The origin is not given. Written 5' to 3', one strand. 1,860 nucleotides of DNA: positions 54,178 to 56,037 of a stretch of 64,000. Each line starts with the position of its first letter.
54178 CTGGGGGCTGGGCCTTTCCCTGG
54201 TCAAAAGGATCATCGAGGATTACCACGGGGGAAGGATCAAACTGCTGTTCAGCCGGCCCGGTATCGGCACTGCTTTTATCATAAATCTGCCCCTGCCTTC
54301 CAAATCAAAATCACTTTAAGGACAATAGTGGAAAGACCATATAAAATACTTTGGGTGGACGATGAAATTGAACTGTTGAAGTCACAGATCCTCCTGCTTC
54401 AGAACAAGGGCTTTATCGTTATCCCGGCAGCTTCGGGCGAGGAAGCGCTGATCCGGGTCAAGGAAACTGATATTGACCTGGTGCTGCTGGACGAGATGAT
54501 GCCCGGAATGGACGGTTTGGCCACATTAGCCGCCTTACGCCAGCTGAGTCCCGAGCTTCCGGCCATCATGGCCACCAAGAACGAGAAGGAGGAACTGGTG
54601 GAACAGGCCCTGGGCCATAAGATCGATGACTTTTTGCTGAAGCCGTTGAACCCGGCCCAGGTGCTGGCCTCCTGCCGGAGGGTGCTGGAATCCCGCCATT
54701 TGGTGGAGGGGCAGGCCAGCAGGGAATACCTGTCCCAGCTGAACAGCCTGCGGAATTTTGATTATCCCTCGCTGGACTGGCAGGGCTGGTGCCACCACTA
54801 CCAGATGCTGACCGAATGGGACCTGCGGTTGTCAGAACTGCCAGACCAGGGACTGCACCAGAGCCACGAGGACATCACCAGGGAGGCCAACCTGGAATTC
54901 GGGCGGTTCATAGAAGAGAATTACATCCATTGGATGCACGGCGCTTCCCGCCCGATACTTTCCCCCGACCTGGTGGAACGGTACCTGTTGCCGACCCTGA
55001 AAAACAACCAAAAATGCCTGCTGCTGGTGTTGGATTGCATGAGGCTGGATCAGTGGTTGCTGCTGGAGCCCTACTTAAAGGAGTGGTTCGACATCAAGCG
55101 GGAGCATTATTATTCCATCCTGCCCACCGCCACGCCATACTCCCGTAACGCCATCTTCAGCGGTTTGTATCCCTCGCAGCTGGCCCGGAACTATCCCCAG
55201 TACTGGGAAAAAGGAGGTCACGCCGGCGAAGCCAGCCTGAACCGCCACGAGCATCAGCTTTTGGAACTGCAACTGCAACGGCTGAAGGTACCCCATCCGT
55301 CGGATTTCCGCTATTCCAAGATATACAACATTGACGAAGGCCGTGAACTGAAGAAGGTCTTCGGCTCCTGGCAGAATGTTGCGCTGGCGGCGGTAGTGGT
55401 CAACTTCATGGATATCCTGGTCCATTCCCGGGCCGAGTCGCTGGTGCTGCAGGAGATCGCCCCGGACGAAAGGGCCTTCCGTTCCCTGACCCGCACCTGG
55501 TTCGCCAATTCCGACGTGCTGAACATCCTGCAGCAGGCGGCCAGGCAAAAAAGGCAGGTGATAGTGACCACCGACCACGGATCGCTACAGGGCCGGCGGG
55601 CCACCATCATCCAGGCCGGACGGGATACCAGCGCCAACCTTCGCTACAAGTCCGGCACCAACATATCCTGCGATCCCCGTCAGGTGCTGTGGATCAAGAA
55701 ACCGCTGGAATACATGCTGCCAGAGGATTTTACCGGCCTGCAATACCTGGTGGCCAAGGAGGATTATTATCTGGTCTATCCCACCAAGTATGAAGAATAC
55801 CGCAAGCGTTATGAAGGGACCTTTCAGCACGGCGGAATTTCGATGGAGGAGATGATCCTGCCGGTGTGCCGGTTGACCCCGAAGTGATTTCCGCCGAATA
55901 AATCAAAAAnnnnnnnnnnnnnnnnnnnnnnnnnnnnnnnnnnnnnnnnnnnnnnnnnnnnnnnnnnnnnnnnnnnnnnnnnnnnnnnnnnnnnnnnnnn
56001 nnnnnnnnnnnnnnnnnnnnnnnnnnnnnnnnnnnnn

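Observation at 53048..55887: Two-component pair whose response regulator output is a PglZ-like alkaline-phosphatase-superfamily domain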

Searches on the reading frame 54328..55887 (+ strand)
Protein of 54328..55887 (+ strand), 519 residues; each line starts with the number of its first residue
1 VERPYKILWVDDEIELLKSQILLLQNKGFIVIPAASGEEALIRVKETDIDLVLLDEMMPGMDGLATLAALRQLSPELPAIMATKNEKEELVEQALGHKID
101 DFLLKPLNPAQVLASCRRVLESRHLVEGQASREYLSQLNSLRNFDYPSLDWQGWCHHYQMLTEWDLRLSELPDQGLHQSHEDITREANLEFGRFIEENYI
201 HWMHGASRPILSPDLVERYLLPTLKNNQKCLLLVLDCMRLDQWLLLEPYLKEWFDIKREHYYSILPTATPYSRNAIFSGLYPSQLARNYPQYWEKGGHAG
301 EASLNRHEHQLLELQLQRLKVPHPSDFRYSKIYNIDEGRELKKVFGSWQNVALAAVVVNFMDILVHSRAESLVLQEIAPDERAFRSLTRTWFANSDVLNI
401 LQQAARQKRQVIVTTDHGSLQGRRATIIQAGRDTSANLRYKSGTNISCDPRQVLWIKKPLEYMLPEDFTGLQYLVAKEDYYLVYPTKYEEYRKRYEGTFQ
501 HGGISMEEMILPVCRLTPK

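Call 7: search_protein_families(library=pfam, proteins=[window:54328-55887:+], max_evalue=0.01)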
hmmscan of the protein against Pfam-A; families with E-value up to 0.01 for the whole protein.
window:54328-55887:+ (519 aa): 2 families
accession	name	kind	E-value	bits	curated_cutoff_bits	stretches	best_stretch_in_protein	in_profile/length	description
PF00072.30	Response_reg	-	9.5e-24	84.2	30.2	1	7-114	1-108/111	Response regulator receiver domain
PF08665.17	PglZ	-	3.3e-13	50.4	25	1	229-424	2-177/179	PglZ domain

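Call 8: search_protein_families(library=ncbifam, proteins=[window:54328-55887:+], max_evalue=0.01)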
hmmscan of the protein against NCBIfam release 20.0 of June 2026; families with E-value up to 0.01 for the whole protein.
window:54328-55887:+ (519 aa): 94 families (the best 25 are shown)
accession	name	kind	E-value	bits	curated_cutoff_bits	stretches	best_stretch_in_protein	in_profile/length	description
NF052313.1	T9SS_RR_PorX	equivalog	2.2e-184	614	300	1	6-519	2-513/513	T9SS response regulator signal transducer PorX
NF033449.0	BREX_PglZ_3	exception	3e-23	82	250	1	149-515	303-640/642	BREX-3 system phosphatase PglZ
NF008199.0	PRK10955.1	equivalog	1.3e-17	64.6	341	1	6-133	3-128/232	envelope stress response regulator transcription factor CpxR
NF053512.1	nitric_RR_NosR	exception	9.1e-17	61.2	400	1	7-130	1-125/422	response regulator c-di-GMP phosphodiesterase, NosR family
NF040689.1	MtrAB_MtrA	equivalog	1.8e-16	60.1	300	1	7-122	1-115/219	MtrAB system response regulator MtrA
NF007005.1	PRK09468.1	equivalog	2.5e-16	59.8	331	1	5-124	4-123/237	osmolarity response regulator transcription factor OmpR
NF033117.2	vanR_ACDEGLN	exception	3.3e-16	59.5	350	1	7-120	1-113/226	VanR-ABDEGLN family response regulator transcription factor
NF007982.1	PRK10710.1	equivalog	1.7e-15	57.3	380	1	5-127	8-129/235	envelope stress response regulator BaeR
NF007935.0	PRK10651.1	equivalog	2.4e-15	56.3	250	1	3-122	5-126/216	two-component system response regulator NarL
TIGR02154.1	PhoB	equivalog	5.9e-15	55.2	296.2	1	6-121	4-121/226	phosphate regulon transcriptional regulator PhoB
NF007135.0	PRK09581.1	equivalog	1.3e-14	53.9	474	1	6-126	4-126/457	PleD family two-component system response regulator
NF041733.1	resp_reg_CseB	equivalog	1.6e-14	53.9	350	1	6-132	2-127/228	two-component system response regulator CseB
NF045944.1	ResRegRpaBCyano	equivalog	2.5e-14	53.2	330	1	9-125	2-117/229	response regulator transcription factor RpaB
NF047793.1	ResRegPgtA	equivalog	4.5e-14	52.1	650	1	5-126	6-127/414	two-component system response regulator PgtA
NF007689.0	PRK10365.1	equivalog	5.4e-14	51.8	760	1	6-131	7-132/441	sigma-54-dependent response regulator transcription factor ZraR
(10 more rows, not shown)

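Call 9: search_solved_structures(query=window:54328-55887:+, show_alignments=1)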
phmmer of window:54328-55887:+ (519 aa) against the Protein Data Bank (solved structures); distinct sequences matched with E-value up to 0.001: 213 (the best 60 are shown).
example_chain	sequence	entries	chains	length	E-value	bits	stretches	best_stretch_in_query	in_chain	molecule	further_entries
7pv7_D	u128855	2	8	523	7.3e-119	400.9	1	3-519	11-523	Response regulator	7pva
7pvk_A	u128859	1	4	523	3.6e-118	398.6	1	3-519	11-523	Response regulator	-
8ted_A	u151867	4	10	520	5.1e-117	394.9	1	5-519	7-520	Response regulator receiver protein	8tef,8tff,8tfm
8p6f_A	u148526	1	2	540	5.8e-117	394.7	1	5-519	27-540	Response regulator receiver domain-containing protein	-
8thp_A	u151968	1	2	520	2.6e-116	392.5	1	5-519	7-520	Response regulator receiver protein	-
4uhj_A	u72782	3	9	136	3.3e-16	62.2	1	6-128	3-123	TRANSCRIPTIONAL REGULATORY PROTEIN CPXR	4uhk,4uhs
9xzo_A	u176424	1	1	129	8.5e-15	57.6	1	6-124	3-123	De novo protein M1X0B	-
1mvo_A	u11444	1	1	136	1.7e-14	56.6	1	6-122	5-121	PhoP response regulator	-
9ji3_J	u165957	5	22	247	5e-14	55.1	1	6-121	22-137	DNA-binding response regulator | Possible two component system response transcriptional positive regulator PhoP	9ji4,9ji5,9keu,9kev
3r0j_A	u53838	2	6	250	5.1e-14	55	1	6-121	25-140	POSSIBLE TWO COMPONENT SYSTEM RESPONSE TRANSCRIPTIONAL POSITIVE REGULATOR PHOP | Response regulator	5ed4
1qkk_A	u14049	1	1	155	1.1e-13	53.9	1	7-130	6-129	C4-DICARBOXYLATE TRANSPORT TRANSCRIPTIONAL REGULATORY PROTEIN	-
3nhz_A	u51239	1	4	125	1.3e-13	53.7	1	6-120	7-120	Two component system transcriptional regulator mtrA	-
3hzh_A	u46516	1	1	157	2.2e-13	52.9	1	4-116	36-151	Chemotaxis response regulator (CheY-3)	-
1l5y_A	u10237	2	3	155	3.9e-13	52.1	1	7-130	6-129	C4-DICARBOXYLATE TRANSPORT TRANSCRIPTIONAL REGULATORY PROTEIN DCTD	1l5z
2gwr_A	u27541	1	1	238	6.9e-13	51.3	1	6-120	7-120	DNA-binding response regulator mtrA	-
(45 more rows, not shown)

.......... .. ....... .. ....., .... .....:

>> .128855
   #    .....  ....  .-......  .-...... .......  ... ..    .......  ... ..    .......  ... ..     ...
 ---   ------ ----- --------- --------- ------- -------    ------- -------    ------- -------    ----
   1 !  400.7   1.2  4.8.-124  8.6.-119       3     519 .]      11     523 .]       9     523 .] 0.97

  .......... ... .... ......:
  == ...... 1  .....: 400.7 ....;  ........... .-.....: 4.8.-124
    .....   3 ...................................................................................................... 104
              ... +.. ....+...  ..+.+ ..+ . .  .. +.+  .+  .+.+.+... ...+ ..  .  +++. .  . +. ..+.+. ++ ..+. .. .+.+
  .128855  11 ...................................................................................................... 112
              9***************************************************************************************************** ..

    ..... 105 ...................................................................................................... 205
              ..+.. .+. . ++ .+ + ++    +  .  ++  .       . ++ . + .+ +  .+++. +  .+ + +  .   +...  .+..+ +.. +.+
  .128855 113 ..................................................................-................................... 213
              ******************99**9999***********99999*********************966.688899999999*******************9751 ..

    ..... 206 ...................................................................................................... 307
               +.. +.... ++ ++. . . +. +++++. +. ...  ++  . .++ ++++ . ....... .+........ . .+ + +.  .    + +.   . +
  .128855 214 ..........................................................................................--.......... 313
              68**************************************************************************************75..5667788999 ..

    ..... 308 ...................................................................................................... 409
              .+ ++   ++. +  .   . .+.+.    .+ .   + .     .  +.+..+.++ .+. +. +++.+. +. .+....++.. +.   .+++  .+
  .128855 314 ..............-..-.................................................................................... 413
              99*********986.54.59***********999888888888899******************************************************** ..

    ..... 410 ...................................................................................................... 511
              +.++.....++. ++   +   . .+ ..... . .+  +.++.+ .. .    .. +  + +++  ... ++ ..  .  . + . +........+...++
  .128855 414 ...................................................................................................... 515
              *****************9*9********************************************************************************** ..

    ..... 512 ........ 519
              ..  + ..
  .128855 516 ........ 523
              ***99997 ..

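Call 14: find_homologous_proteins(query=window:54328-55887:+, max_evalue=1e-20)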
Query window:54328-55887:+ (519 aa): 7687 proteins with E <= 1e-20 among 8000 candidates; the best 120 are listed.
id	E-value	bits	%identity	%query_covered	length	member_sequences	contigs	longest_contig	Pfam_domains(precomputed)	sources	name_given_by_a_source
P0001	0.0e+0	1184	99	100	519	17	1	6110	PF00072.31,PF08665.18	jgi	-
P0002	0.0e+0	1143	95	100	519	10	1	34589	PF00072.31,PF08665.18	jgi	jgi:CheY-like chemotaxis protein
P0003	1.1e-257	874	74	100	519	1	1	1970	PF00072.31,PF08665.18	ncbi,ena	-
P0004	8.6e-251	851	70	100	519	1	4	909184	PF00072.31,PF08665.18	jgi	jgi:CheY-like chemotaxis protein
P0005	2.3e-250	850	69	100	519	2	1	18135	PF00072.31,PF08665.18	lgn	-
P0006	3.2e-248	843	69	100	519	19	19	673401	PF00072.31,PF08665.18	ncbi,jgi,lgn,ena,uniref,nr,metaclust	ncbi:MAG: hypothetical protein A2509_11295 [Candidatus Edwardsbacteria bacterium RIFOXYD12_FULL_50_1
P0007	8.1e-246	835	68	100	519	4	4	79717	PF00072.31,PF08665.18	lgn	-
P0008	8.0e-245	831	67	100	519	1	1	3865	PF00072.31,PF08665.18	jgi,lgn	jgi:CheY-like chemotaxis protein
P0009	1.3e-233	795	66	100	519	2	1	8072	PF00072.31,PF08665.18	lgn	-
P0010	5.6e-231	786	66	100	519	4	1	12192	PF00072.31,PF08665.18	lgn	-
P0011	1.9e-230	784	65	100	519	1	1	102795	PF00072.31,PF08665.18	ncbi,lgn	-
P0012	3.2e-229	780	65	100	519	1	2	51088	PF00072.31,PF08665.18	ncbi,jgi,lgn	jgi:CheY-like chemotaxis protein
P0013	3.4e-229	780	65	100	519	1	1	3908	PF00072.31,PF08665.18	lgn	-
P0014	4.9e-229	779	65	99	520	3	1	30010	PF00072.31,PF08665.18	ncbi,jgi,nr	ncbi:MAG: response regulator [Candidatus Edwardsbacteria bacterium]|jgi:CheY-like chemotaxis protein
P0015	8.5e-229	779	65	100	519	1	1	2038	PF00072.31,PF08665.18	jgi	jgi:CheY-like chemotaxis protein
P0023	5.5e-213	726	61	100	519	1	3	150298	PF00072.31,PF08665.18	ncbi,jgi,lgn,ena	-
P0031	1.1e-174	600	52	99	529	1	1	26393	PF00072.31,PF08665.18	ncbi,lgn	ncbi:MAG: response regulator [Candidatus Edwardsbacteria bacterium]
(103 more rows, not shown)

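Call 23: find_related_loci(query=A1, collection=genome_contigs, flank=8000)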
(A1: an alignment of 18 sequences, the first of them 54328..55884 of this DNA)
Query A1 (519 aa) in genome_contigs; peptide patterns used: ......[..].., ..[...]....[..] (x = any residue, [..] = any of these).
600 stretches matched a pattern (row limit reached: there are more); 587 encode a relative of the query (tblastn E <= 1e-3); the best 80 are kept; 80 distinct loci.
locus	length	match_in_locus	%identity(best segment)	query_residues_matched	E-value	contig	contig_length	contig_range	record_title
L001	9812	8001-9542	47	6-519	3e-171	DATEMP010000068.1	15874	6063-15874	MAG TPA_asm: Candidatus Eisenbacteria bacterium isolate SMAG_U8945 k141_34928, whole genome shotgun sequence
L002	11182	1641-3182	47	6-519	7e-171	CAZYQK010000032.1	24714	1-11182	MAG TPA_asm: uncultured bacterium isolate SRP119689_co1_84 genome assembly, contig: NODE_2567_length_24714_cov_6.633156,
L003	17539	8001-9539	47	6-519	5e-170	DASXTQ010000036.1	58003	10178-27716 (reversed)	MAG TPA_asm: Candidatus Eisenbacteria bacterium isolate SMAG_U4696 k141_2447952, whole genome shotgun sequence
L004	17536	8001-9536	47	6-517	5e-167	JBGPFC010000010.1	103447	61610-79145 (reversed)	MAG: Candidatus Eisenbacteria bacterium isolate OBJ_0618_7090110_76 k141_7027743_length_103447_cov_24.5020, whole genome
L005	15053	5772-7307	46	6-519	5e-166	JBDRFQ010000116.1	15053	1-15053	MAG: Candidatus Eisenbacteria bacterium isolate MEGAHIT-group-1.380 k141_9022575, whole genome shotgun sequence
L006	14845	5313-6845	47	6-517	4e-166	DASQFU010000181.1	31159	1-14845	MAG TPA_asm: Candidatus Limnocylindria bacterium isolate SMAG_U11788 k141_505551, whole genome shotgun sequence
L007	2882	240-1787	49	6-519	3e-175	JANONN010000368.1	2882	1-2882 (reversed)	MAG: Ignavibacteriales bacterium isolate VAR_43_metabat_382 VAR_43_k141_1122280, whole genome shotgun sequence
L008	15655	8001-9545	46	6-519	7e-164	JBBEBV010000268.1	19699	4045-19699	MAG: Bacteroidota bacterium isolate LejiaF_55_30 Lejia_F_3994_length_19699_cov_19, whole genome shotgun sequence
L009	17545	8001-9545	48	6-519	5e-164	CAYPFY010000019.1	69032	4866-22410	MAG TPA_asm: uncultured Chlorobiaceae bacterium isolate binchicken_co185_251 genome assembly, contig: NODE_523_length_69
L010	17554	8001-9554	48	1-519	2e-163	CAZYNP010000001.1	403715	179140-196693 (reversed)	MAG TPA_asm: uncultured Cytophagia bacterium isolate binchicken_co274_472 genome assembly, contig: NODE_19_length_403715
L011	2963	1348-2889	46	5-519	1e-172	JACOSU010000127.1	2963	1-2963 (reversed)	MAG: Candidatus Eisenbacteria bacterium isolate NC_groundwater_26_Pr7_B-0.1um_68_11 FFV18_Bp1_scaffold_563433, whole gen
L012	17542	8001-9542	48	6-519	2e-163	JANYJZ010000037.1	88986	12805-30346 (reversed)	MAG: Ignavibacteriae bacterium isolate GL140_4_metabinner_9 GL140_4_k141_1827226, whole genome shotgun sequence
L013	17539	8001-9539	45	6-519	6e-163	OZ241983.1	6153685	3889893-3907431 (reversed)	MAG: Candidatus Poribacteria bacterium isolate 364a25e6-8d4f-453a-8db8-f2b726c437a0 genome assembly, chromosome: 1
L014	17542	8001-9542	47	6-519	4e-162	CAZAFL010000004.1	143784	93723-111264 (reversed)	MAG TPA_asm: uncultured Chlorobiaceae bacterium isolate binchicken_co185_181 genome assembly, contig: NODE_133_length_14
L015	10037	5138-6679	46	6-518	2e-161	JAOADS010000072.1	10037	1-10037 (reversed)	MAG: Ignavibacteria bacterium isolate SKW24 NODE_72_length_10037_cov_3.802610, whole genome shotgun sequence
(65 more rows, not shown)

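Call 28: find_encoding_contigs(protein=P0006, flank=10000, max_places=3)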
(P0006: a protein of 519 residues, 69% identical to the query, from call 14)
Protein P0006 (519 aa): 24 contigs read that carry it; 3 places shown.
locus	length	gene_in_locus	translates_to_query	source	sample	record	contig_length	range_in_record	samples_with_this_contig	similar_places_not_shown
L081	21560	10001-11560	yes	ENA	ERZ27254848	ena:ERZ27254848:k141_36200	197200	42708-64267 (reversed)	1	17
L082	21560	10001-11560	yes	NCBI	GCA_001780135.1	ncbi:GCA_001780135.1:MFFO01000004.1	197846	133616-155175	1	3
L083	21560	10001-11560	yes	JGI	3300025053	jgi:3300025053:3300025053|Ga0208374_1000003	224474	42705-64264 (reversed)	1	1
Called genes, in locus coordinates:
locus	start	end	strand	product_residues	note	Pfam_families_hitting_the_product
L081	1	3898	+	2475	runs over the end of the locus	PF08448:PAS_4, PF13426:PAS_9, PF00989:PAS, PF08447:PAS_3, PF13426:PAS_9, PF13426:PAS_9, PF08447:PAS_3, PF00989:PAS, +33 more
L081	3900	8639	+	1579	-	PF13185:GAF_2, PF01590:GAF, PF13185:GAF_2, PF13492:GAF_3, PF01590:GAF, PF13185:GAF_2, PF01590:GAF, PF13185:GAF_2, +15 more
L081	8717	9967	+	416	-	PF00512:HisKA (faint), PF02518:HATPase_c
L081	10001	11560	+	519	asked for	PF00072:Response_reg, PF08665:PglZ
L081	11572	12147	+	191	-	-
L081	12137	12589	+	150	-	PF02367:TsaE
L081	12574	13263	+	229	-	PF00814:TsaD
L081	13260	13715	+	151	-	PF13673:Acetyltransf_10, PF00583:Acetyltransf_1, PF13420:Acetyltransf_4 (weak), PF13508:Acetyltransf_7, PF08445:FR47 (weak)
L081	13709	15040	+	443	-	PF01938:TRAM, PF05958:tRNA_U5-meth_tr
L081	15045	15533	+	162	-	PF04390:LptE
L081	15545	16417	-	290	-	-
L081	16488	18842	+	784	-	PF17764:PriA_3primeBD, PF00270:DEAD, PF04851:ResIII, PF18319:Zn_ribbon_PriA, PF00271:Helicase_C (weak), PF18074:PriA_C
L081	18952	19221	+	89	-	PF00216:Bac_DNA_binding, PF18291:HU-HIG (weak), PF14908:HU-CCDC81_euk_1 (weak)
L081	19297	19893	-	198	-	PF09335:VTT_dom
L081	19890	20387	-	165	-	PF02542:YgbB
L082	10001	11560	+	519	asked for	PF00072:Response_reg, PF08665:PglZ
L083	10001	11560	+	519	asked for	PF00072:Response_reg, PF08665:PglZ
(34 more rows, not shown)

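Call 29: find_encoding_contigs(protein=P0004, flank=10000, max_places=2)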
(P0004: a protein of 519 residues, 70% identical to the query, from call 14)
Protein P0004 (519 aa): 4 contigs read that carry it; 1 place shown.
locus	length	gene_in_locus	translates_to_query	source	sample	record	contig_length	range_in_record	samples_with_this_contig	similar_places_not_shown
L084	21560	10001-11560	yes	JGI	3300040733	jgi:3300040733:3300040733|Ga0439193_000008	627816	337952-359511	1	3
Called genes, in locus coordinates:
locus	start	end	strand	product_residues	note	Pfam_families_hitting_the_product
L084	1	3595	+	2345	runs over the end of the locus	PF08448:PAS_4, PF13426:PAS_9, PF08447:PAS_3, PF00989:PAS, PF08448:PAS_4, PF13188:PAS_8, PF13426:PAS_9, PF08447:PAS_3, +27 more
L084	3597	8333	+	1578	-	PF13185:GAF_2, PF01590:GAF, PF13185:GAF_2, PF13185:GAF_2, PF01590:GAF, PF13185:GAF_2, PF13492:GAF_3, PF01590:GAF, +16 more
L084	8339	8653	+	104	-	-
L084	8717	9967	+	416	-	PF02518:HATPase_c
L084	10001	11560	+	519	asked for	PF00072:Response_reg, PF08665:PglZ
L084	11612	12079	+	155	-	PF02367:TsaE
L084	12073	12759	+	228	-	PF00814:TsaD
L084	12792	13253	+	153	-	PF13480:Acetyltransf_6 (weak), PF00583:Acetyltransf_1, PF13673:Acetyltransf_10, PF08445:FR47, PF13508:Acetyltransf_7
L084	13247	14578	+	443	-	PF01938:TRAM, PF05958:tRNA_U5-meth_tr, PF13847:Methyltransf_31 (weak)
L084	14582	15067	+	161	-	PF04390:LptE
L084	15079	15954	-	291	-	-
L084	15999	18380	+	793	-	PF17764:PriA_3primeBD, PF00270:DEAD, PF04851:ResIII, PF18319:Zn_ribbon_PriA, PF00271:Helicase_C (weak), PF18074:PriA_C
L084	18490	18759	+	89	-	PF00216:Bac_DNA_binding, PF18291:HU-HIG (weak)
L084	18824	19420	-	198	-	PF09335:VTT_dom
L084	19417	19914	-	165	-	PF02542:YgbB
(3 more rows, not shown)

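Call 51: search_protein_families(library=padloc, proteins=[window:54328-55887:+], max_evalue=0.001)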
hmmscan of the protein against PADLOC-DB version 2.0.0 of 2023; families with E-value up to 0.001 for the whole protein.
window:54328-55887:+ (519 aa): 6 families
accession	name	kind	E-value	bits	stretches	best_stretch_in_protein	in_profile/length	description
PDLC02556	PglZ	-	2.7e-18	63.9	1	178-517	327-638/641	PglZ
PDLC02558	PglZ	-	1.3e-16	58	1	148-516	320-661/666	PglZ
PDLC02565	PglZ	-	3.1e-10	37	1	397-443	632-676/910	PglZ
PDLC02555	PglZ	-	2.9e-06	24.2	1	188-289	327-430/613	PglZ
PDLC00405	SduA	-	4.7e-05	21.1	1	6-97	8-108/323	DUF4263 domain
PDLC04055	PD-T4-6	-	0.0009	16.1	0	7-123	368-486/496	-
